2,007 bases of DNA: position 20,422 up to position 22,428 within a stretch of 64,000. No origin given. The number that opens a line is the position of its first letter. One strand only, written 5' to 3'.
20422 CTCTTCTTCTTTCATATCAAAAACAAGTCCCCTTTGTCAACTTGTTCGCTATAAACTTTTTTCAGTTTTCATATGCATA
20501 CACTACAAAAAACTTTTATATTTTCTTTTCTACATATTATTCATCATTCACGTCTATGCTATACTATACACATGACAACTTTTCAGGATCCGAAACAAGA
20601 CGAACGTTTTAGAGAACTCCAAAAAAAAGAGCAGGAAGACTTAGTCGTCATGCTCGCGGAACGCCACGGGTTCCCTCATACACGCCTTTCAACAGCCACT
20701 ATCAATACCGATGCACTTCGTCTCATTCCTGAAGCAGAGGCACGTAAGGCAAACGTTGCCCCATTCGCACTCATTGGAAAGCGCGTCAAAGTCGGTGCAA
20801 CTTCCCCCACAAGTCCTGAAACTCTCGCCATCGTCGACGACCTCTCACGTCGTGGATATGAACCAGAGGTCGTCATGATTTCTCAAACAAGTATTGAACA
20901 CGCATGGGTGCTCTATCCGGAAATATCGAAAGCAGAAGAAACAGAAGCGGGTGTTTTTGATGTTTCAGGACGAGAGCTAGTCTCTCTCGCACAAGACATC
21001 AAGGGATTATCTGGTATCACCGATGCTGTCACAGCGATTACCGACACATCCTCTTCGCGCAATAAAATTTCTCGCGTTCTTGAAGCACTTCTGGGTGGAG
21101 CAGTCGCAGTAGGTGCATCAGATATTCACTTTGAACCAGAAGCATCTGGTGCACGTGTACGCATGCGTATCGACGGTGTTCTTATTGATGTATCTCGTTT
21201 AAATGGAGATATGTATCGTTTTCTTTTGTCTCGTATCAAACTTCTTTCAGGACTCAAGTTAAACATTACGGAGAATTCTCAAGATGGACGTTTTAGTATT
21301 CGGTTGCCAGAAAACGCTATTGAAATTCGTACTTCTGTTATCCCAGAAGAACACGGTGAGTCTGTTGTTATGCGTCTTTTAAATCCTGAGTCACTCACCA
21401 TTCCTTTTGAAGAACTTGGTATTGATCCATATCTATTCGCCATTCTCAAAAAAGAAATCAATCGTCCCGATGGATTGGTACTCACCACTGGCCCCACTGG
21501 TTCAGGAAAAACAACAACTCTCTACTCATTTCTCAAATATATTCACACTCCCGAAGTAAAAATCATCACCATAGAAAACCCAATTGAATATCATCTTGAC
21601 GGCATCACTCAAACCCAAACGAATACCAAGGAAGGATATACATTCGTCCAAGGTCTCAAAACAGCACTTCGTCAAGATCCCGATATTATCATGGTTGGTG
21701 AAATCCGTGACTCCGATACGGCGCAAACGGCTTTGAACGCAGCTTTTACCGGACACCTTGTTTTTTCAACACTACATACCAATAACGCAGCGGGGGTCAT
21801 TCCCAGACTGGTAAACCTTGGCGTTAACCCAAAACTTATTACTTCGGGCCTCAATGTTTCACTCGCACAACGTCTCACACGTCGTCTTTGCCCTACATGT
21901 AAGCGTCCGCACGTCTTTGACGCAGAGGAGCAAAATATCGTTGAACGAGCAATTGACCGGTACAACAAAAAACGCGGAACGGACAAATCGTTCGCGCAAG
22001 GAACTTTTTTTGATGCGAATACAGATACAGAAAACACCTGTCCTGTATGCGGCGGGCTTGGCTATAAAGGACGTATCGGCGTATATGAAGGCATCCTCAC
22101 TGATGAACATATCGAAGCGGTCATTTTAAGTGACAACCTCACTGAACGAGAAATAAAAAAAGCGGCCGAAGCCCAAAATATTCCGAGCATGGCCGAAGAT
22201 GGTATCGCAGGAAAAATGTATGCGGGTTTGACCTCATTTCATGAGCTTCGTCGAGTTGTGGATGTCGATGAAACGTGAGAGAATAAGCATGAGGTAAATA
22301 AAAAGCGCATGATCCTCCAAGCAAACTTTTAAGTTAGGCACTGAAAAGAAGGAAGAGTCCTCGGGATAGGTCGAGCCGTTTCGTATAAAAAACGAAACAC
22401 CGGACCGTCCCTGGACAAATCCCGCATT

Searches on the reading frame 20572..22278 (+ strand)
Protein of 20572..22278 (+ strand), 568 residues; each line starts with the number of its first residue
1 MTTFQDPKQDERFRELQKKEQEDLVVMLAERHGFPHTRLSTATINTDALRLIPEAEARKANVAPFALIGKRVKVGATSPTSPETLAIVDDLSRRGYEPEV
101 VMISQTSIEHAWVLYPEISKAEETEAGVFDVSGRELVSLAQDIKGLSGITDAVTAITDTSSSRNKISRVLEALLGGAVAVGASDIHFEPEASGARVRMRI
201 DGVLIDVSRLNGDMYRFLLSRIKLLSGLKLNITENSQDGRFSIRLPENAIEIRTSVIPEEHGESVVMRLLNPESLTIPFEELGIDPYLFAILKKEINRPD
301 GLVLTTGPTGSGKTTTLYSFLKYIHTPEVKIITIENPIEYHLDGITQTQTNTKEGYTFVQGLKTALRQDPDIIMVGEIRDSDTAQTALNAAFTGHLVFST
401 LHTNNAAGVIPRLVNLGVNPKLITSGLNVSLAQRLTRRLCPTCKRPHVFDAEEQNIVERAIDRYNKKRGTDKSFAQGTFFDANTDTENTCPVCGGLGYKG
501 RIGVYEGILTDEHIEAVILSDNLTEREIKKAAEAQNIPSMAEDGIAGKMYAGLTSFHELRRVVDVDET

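Call 59: search_protein_families(library=ncbifam, proteins=[window:20572-22278:+], max_evalue=0.01)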
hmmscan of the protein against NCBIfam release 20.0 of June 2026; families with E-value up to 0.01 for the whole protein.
window:20572-22278:+ (568 aa): 20 families
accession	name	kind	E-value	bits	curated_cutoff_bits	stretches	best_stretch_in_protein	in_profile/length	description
TIGR02533.1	type_II_gspE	equivalog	5.1e-123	411.3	630.25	1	52-562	4-485/486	type II secretion system ATPase GspE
TIGR02538.1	type_IV_pilB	equivalog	2.6e-122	409.3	675.65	1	16-563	38-562/564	type IV-A pilus assembly ATPase PilB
NF053534.1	T4PilAsmATPsTfpB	equivalog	6.3e-103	345.1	850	1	17-563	61-582/584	type IV pilus assembly ATPase TfpB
NF007755.0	PRK10436.1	equivalog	2.5e-102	343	617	1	159-565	78-461/465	type II secretion system protein GspE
NF041000.1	ATPase_ComGA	equivalog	1.4e-71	240.6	300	1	173-436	3-265/267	competence type IV pilus ATPase ComGA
TIGR01420.1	pilT_fam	subfamily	1.3e-54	185.7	319.1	1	170-442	2-270/343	PilT/PilU family type 4a pilus ATPase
TIGR02525.1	plasmid_TraJ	equivalog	1.3e-27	96.7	368.3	1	255-416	110-272/372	plasmid transfer ATPase TraJ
TIGR02524.1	dot_icm_DotB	equivalog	4.8e-23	81.9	463.3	1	296-416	130-259/358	Dot/Icm type IV secretion system ATPase DotB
NF058587.1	archaellum_moto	equivalog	3.1e-20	72.4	550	1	302-437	277-418/527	archaellum flagellar ATPase motor FlaI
TIGR03819.1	heli_sec_ATPase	hypoth_equivalog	7.6e-15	54.9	373.15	1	214-425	95-309/340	TadA family conjugal transfer-associated ATPase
TIGR02782.1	TrbB_P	equivalog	3.6e-13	49.5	304.55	1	303-416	139-255/303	P-type conjugative transfer ATPase TrbB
TIGR02788.1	VirB11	equivalog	1e-11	44.5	249.95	1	303-418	147-267/308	P-type DNA transfer ATPase VirB11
NF010469.0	PRK13894.1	subfamily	1.4e-11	44.3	508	1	303-416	152-267/320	conjugal transfer ATPase TrbB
NF010407.0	PRK13833.1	subfamily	1.4e-10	41.1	499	1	302-416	147-262/323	conjugal transfer protein TrbB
NF053672.1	bindosome_BasE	exception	2.9e-09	36.2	1000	1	303-416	273-391/512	bindosome assembly system ATPase subunit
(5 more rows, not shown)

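Call 60: search_protein_families(library=pfam, proteins=[window:20572-22278:+], max_evalue=1)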
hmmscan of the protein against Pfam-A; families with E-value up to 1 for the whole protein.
window:20572-22278:+ (568 aa): 23 families
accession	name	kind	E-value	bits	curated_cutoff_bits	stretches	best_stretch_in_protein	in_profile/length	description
PF00437.27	T2SSE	-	1.2e-105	353.7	24.9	1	162-560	4-369/370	Type II/IV secretion system protein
PF05157.20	MshEN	-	1.6e-07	31.6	23.1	1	32-112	1-80/90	MshEN domain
PF25199.1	nSTAND_NTPase5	-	0.002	18.4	34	1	293-348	34-90/145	Novel STAND NTPase 5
PF13191.12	AAA_16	-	0.0056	17.6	32.6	1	297-341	22-63/167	AAA ATPase domain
PF20720.3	nSTAND3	-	0.019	15.1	27.2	1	300-338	17-55/155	Novel STAND NTPase 3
PF13476.12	AAA_23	-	0.029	15.4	27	1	294-324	13-42/201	AAA domain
PF13173.12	AAA_14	-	0.036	14.5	27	1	303-391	5-84/129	AAA domain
PF06414.18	Zeta_toxin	-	0.039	13.8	22.3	0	302-325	18-41/199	Zeta toxin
PF04851.21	ResIII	-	0.041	14.2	22.5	1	295-333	18-58/164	Type III restriction enzyme, res subunit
PF12775.13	AAA_7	-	0.046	13.7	25.8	1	301-334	34-67/181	P-loop containing dynein motor region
PF02492.25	cobW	-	0.048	13.7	20.7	1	304-344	4-44/180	CobW/HypB/UreG, nucleotide-binding domain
PF13401.12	AAA_22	-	0.05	14.3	27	1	299-329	4-36/130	AAA domain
PF13555.12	AAA_29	-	0.08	13.1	27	1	299-317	21-39/61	P-loop containing region of AAA domain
PF13604.12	AAA_30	-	0.094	12.9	27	1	296-328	14-46/191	AAA domain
PF10236.15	DAP3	-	0.099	12.3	23.1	1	295-364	18-86/311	Mitochondrial ribosomal death-associated protein 3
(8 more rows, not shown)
